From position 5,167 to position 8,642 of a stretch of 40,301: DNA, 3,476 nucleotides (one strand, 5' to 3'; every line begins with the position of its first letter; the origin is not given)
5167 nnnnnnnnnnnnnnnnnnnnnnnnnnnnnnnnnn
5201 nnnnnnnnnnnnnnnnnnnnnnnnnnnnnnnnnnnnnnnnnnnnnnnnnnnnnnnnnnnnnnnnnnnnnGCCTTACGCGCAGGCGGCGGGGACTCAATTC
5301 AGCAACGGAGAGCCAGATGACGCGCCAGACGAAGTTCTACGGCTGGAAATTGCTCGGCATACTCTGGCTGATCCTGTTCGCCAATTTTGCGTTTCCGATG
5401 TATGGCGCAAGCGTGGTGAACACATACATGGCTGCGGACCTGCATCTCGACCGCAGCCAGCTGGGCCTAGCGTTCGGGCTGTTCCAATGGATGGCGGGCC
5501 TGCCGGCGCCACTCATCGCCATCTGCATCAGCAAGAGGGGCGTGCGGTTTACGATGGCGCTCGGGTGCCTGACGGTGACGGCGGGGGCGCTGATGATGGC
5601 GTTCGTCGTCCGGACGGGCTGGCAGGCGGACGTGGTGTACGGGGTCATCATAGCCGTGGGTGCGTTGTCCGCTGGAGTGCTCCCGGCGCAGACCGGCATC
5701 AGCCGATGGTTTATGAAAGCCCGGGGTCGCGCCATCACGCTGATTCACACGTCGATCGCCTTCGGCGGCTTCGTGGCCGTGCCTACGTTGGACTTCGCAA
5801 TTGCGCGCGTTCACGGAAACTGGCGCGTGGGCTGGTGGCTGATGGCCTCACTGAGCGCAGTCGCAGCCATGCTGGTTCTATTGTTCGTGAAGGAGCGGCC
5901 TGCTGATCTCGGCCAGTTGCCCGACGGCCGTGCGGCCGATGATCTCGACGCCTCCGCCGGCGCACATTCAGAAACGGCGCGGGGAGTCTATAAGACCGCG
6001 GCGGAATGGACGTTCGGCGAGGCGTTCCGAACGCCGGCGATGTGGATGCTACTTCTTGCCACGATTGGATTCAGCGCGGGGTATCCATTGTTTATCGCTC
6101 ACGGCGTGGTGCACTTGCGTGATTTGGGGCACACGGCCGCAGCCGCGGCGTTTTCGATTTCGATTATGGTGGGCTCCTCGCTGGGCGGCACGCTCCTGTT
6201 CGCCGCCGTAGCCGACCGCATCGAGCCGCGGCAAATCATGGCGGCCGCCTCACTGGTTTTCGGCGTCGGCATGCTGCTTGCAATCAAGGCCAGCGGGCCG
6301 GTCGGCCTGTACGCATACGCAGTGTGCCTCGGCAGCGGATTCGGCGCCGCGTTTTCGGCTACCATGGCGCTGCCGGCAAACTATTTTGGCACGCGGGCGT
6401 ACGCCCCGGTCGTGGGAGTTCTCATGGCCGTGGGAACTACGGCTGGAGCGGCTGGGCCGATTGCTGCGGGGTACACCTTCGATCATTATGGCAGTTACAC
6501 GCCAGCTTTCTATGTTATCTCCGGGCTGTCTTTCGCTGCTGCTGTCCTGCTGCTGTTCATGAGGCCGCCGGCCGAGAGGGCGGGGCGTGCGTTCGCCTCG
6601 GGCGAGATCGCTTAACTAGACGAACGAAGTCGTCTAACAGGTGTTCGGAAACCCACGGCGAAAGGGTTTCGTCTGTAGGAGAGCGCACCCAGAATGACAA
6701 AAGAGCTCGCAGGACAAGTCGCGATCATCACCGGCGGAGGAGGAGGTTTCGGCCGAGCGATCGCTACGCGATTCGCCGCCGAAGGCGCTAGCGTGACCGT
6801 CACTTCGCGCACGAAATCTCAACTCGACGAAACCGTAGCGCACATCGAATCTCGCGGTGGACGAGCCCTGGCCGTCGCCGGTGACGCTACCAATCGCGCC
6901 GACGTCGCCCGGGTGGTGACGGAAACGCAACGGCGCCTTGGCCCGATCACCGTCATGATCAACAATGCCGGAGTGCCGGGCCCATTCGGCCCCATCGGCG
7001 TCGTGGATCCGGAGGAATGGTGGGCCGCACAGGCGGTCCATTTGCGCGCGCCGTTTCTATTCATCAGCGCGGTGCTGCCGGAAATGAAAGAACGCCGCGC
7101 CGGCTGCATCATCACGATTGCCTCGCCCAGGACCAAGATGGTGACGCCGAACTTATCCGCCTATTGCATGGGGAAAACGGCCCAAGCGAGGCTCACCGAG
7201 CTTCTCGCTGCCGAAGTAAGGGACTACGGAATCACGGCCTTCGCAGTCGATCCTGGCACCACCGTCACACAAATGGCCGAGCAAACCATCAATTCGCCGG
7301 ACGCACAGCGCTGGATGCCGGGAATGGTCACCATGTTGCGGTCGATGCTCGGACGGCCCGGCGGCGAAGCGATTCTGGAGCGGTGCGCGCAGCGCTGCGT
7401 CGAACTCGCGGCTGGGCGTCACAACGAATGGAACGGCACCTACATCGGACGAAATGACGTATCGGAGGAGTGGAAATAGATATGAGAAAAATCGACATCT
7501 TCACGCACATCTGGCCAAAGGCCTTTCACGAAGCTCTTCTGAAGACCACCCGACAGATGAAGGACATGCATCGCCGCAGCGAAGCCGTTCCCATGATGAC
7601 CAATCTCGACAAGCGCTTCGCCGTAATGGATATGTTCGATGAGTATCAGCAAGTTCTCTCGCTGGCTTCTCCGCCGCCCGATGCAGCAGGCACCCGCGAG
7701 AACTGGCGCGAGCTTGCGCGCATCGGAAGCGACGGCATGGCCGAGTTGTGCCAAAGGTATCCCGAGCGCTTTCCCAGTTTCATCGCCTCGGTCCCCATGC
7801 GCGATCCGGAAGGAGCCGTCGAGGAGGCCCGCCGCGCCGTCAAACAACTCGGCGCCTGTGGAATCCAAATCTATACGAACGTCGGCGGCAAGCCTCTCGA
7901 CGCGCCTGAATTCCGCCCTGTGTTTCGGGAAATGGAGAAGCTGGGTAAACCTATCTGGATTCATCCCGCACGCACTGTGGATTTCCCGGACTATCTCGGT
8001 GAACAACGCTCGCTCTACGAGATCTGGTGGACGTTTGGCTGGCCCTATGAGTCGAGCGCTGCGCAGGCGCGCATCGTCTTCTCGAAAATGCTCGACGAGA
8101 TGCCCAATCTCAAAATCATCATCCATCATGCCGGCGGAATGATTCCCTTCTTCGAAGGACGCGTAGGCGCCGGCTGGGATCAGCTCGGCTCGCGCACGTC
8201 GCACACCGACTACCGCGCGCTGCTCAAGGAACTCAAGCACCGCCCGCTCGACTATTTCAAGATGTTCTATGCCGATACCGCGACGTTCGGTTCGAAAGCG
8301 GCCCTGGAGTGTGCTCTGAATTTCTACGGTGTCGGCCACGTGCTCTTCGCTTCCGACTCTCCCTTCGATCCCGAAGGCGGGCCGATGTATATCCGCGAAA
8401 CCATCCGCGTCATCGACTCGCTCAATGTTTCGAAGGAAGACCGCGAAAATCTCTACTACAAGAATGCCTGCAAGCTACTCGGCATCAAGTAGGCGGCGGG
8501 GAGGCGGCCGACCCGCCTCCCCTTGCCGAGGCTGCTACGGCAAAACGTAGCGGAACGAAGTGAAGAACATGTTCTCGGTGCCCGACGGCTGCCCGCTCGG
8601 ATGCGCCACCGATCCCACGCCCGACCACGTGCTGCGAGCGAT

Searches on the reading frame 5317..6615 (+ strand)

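Call 75: search_protein_families(library=pfam, proteins=[window:5317-6615:+], max_evalue=0.00001)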
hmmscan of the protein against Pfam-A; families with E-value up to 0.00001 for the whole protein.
window:5317-6615:+ (432 aa): 1 family
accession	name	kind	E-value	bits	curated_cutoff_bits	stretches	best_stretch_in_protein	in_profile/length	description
PF07690.21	MFS_1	-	6.5e-37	127.7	33.4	2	20-293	6-261/347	Major Facilitator Superfamily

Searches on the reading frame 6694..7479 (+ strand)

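Call 75: search_protein_families(library=pfam, proteins=[window:6694-7479:+], max_evalue=0.00001)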
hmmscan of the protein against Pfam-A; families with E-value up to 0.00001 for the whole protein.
window:6694-7479:+ (261 aa): 3 families
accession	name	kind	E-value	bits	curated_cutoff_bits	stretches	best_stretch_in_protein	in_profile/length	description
PF00106.31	adh_short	-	4.8e-46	157.1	26.6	1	8-198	1-190/195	short chain dehydrogenase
PF13561.12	adh_short_C2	-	9.6e-35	120.7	27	1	18-214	7-200/236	Enoyl-(Acyl carrier protein) reductase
PF08659.16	KR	-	2.8e-12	47.4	22.6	1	10-185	3-173/180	KR domain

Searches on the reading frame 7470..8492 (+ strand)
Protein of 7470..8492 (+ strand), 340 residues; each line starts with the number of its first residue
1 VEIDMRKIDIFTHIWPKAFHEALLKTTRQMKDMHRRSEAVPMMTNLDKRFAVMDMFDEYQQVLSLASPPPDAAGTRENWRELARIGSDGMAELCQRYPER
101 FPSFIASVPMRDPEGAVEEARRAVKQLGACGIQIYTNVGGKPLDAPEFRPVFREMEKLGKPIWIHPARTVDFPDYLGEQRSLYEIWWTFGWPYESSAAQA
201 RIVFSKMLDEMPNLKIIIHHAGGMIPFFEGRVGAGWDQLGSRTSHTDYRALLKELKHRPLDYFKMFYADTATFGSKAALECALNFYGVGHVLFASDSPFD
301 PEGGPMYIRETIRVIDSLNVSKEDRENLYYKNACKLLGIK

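Call 75: search_protein_families(library=pfam, proteins=[window:7470-8492:+], max_evalue=0.00001)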
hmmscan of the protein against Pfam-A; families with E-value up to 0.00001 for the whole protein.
window:7470-8492:+ (340 aa): 1 family
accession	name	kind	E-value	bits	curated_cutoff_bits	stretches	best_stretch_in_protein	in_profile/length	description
PF04909.20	Amidohydro_2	-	1.5e-37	130.3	26.4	1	8-339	1-289/289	Amidohydrolase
